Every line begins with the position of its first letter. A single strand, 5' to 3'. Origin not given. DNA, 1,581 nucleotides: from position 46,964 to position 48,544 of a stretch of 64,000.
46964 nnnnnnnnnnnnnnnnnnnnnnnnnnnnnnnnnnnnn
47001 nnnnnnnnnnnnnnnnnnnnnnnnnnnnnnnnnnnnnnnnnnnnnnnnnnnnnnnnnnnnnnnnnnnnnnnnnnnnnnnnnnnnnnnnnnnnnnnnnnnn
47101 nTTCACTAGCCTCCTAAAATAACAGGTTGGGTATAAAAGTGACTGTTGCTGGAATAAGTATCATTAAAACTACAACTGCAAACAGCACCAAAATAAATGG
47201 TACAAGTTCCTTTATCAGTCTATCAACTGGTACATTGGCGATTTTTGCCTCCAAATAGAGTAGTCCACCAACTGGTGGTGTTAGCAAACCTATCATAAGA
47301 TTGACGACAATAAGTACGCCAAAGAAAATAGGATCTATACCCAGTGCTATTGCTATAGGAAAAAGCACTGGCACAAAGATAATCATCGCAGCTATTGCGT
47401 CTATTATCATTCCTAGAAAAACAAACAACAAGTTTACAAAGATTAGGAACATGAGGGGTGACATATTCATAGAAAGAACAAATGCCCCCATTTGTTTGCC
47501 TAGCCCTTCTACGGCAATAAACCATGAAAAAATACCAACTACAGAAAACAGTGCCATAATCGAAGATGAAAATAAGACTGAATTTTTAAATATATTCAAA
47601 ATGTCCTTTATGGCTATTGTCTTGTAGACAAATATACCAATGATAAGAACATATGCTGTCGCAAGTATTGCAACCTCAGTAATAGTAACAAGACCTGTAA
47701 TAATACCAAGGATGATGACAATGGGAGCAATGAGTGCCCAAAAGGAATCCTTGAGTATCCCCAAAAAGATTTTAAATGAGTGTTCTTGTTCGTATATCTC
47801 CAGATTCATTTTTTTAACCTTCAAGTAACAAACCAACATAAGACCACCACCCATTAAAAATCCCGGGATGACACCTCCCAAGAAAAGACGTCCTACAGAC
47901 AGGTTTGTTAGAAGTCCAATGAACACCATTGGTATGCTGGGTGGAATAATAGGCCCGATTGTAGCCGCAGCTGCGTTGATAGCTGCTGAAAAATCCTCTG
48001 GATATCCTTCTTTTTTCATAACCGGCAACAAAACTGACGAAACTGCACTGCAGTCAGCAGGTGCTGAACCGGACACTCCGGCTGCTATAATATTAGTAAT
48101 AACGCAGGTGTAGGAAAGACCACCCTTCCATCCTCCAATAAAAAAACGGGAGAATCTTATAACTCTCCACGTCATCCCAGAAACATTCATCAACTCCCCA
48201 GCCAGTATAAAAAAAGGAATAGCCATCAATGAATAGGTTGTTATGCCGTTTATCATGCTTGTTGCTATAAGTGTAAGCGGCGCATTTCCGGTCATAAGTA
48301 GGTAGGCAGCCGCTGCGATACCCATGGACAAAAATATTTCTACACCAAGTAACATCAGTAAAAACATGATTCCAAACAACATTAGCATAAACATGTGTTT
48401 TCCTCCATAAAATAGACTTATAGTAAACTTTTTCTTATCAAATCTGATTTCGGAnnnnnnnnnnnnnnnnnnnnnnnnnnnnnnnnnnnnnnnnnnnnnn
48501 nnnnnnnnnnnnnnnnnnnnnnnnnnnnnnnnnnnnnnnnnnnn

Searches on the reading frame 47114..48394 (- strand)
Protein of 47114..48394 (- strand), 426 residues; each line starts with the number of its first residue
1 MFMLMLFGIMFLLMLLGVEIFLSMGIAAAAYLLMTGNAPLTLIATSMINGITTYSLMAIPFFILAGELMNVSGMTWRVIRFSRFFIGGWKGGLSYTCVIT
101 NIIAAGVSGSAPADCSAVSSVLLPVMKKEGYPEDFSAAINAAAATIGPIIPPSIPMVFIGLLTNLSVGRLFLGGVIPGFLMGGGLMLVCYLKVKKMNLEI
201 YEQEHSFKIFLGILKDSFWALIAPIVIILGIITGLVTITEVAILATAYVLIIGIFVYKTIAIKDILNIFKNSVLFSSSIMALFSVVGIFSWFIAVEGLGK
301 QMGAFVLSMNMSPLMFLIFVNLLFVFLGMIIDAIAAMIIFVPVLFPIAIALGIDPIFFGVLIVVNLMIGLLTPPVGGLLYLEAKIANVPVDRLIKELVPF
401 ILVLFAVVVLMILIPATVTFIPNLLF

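Call 66: find_encoding_contigs(protein=window:47114-48394:-, flank=500, max_places=2)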
Protein window:47114-48394:- (426 aa): 5 contigs read that carry it; 2 places shown.
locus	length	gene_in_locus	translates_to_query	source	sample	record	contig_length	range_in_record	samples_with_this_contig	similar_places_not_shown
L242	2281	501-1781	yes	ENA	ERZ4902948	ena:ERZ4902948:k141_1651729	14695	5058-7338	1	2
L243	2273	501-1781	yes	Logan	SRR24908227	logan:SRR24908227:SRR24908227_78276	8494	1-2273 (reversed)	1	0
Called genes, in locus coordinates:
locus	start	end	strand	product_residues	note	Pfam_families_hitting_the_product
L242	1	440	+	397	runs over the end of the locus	PF01979:Amidohydro_1, PF07969:Amidohydro_3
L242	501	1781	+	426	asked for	PF06808:DctM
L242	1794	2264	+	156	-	PF04290:DctQ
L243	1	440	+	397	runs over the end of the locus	PF01979:Amidohydro_1, PF07969:Amidohydro_3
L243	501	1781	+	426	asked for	PF06808:DctM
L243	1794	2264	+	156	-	PF04290:DctQ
